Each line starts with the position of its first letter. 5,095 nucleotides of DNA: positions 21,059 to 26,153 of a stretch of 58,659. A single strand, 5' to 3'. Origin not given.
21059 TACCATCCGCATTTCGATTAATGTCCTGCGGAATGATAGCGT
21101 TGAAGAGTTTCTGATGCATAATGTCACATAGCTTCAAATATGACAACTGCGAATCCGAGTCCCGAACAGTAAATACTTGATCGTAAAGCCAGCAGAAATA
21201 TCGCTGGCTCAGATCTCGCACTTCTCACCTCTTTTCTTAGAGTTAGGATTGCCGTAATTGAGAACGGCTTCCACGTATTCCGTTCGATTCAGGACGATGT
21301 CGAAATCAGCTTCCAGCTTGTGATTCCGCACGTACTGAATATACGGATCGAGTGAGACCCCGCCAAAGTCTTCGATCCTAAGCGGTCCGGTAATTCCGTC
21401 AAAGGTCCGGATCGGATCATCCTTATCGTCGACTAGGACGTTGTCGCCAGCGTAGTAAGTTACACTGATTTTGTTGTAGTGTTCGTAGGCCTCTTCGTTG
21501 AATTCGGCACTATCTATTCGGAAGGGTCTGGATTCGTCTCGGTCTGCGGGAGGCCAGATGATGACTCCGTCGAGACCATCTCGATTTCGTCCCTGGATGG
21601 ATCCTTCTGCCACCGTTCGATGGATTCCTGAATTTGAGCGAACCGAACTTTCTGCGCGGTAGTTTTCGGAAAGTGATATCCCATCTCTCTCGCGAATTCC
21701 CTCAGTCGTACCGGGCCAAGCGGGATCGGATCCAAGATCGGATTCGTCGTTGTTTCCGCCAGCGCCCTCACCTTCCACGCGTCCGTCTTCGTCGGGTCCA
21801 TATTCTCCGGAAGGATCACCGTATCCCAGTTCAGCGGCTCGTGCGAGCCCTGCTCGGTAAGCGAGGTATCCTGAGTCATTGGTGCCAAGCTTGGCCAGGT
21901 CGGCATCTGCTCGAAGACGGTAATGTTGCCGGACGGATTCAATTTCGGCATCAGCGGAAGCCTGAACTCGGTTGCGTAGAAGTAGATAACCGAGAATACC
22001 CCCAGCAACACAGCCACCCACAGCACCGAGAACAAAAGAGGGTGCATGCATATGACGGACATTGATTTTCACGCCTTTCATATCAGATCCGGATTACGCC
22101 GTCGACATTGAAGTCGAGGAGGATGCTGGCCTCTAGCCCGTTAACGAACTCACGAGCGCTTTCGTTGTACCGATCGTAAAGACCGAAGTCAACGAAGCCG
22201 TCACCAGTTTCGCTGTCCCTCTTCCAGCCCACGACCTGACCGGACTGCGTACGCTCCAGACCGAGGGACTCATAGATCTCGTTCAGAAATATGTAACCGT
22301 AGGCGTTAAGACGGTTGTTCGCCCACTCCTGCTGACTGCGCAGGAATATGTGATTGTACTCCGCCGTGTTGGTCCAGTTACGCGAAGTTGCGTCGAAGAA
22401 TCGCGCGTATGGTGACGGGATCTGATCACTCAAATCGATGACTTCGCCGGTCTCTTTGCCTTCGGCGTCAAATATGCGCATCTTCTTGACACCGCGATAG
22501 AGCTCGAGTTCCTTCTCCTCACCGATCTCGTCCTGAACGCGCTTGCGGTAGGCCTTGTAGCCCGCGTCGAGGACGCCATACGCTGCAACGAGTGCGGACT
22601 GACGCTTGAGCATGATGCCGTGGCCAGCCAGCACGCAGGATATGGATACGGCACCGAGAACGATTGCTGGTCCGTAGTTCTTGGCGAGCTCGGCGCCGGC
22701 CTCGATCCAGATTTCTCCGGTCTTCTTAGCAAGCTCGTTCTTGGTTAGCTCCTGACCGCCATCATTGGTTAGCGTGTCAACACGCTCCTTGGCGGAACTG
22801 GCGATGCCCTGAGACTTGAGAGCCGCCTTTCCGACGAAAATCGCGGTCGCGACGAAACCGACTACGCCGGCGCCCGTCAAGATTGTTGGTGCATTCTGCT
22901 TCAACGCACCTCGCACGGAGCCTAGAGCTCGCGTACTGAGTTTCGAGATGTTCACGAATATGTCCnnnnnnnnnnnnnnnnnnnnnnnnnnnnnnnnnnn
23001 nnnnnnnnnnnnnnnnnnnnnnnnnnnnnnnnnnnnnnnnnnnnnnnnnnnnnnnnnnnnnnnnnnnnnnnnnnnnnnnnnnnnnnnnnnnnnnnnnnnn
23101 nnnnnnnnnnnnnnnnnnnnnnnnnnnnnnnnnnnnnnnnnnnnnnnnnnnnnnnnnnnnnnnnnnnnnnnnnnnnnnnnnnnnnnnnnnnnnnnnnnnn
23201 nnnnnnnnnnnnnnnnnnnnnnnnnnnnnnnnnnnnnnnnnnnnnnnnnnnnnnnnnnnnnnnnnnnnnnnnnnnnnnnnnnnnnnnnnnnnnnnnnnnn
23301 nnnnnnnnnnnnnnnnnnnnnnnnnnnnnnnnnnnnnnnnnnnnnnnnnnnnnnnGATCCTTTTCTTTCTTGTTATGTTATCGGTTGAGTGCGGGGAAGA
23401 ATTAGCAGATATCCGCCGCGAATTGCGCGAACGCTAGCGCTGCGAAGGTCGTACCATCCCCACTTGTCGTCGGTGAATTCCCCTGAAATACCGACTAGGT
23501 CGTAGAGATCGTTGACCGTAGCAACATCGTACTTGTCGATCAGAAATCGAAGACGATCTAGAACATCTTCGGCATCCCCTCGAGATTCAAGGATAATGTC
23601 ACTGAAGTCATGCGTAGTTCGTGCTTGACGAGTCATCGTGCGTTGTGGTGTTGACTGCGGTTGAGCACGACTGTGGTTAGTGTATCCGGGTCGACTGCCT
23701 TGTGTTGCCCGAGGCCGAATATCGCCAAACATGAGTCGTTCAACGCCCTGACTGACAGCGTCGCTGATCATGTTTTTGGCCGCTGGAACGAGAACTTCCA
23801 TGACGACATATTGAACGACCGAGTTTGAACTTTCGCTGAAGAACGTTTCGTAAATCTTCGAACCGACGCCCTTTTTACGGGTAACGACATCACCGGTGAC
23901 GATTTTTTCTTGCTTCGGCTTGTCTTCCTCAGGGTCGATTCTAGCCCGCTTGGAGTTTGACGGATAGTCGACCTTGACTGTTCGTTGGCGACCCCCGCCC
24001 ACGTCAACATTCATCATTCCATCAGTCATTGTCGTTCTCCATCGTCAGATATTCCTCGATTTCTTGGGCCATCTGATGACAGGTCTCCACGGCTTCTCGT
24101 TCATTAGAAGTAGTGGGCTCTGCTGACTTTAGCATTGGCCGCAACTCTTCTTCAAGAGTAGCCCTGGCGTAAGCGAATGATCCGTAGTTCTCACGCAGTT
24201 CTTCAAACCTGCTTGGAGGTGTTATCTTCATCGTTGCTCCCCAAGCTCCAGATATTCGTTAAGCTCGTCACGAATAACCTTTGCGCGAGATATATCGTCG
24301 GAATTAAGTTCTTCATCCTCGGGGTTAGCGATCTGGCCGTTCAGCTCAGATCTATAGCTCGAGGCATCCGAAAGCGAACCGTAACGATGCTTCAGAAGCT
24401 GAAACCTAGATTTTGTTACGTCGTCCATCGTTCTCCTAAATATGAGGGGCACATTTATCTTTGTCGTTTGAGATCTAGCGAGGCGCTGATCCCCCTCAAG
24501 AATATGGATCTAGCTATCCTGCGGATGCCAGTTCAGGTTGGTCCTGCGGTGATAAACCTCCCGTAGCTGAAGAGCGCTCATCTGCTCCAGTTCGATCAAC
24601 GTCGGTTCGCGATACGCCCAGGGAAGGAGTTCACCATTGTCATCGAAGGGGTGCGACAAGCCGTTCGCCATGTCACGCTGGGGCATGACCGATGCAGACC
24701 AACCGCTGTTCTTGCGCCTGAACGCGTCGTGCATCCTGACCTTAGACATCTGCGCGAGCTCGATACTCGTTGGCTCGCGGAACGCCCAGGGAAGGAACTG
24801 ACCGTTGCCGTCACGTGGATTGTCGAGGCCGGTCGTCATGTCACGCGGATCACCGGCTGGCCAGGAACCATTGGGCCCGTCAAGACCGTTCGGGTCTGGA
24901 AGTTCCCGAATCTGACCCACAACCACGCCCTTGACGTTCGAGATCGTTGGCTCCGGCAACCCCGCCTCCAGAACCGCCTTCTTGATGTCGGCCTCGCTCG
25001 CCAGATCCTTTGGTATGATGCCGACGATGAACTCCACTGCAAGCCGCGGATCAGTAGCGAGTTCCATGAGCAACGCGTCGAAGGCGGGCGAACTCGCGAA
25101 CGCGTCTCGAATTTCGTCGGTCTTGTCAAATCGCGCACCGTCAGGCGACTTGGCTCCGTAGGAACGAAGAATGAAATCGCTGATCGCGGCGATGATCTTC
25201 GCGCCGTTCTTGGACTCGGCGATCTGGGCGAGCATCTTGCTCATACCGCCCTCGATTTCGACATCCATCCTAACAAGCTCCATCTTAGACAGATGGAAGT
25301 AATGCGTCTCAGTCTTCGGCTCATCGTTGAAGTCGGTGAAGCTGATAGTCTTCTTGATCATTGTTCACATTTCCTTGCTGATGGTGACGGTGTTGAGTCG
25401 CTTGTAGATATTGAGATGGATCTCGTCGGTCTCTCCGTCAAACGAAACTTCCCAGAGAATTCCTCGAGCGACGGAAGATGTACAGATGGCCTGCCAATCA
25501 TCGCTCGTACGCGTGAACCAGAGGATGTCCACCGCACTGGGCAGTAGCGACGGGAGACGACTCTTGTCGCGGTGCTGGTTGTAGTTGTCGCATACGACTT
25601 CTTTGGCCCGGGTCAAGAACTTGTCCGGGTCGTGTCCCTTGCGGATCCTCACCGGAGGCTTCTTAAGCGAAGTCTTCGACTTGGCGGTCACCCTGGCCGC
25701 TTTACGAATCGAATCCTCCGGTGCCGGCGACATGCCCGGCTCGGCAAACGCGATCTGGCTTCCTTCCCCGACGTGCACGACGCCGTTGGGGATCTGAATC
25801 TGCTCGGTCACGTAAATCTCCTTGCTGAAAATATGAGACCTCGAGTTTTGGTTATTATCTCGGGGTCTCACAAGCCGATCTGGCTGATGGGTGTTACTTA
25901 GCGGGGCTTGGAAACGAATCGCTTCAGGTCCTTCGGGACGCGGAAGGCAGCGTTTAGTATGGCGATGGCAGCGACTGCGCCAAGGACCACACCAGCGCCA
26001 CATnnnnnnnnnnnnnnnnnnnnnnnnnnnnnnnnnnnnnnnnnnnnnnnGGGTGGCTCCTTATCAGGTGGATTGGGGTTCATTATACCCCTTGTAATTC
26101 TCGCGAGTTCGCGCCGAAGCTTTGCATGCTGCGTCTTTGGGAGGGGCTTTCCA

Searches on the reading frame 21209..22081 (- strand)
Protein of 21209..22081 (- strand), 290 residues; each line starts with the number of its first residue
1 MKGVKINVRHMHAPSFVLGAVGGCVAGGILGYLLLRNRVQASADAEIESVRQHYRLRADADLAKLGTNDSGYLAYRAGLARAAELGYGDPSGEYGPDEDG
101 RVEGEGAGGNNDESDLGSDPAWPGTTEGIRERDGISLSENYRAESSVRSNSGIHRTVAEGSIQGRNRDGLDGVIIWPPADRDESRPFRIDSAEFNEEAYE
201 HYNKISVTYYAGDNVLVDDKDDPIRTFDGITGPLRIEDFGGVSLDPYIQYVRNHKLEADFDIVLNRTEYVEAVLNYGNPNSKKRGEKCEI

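Call 22: search_protein_families(library=phrogs, proteins=[window:21209-22081:-], max_evalue=0.0001)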
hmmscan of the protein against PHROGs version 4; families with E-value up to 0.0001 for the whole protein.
window:21209-22081:- (290 aa): 1 family
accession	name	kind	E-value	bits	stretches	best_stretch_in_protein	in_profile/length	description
phrog_4695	-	unknown function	1.6e-25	91.5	1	15-276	6-227/233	-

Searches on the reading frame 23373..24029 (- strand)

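Call 22: search_protein_families(library=phrogs, proteins=[window:23373-24029:-], max_evalue=0.0001)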
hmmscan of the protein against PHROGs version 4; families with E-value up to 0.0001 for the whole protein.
window:23373-24029:- (218 aa): 1 family
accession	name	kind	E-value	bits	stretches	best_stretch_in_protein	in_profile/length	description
phrog_4079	-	unknown function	3e-67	228.2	1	20-217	2-213/214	-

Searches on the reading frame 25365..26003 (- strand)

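Call 22: search_protein_families(library=phrogs, proteins=[window:25365-26003:-], max_evalue=0.0001)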
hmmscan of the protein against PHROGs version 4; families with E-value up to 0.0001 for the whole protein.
window:25365-26003:- (212 aa): 2 families
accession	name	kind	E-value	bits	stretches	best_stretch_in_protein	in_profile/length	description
phrog_918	-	unknown function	4.7e-11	44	1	118-210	28-118/126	-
phrog_19392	-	unknown function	6.8e-05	23.6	1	125-208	176-257/259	-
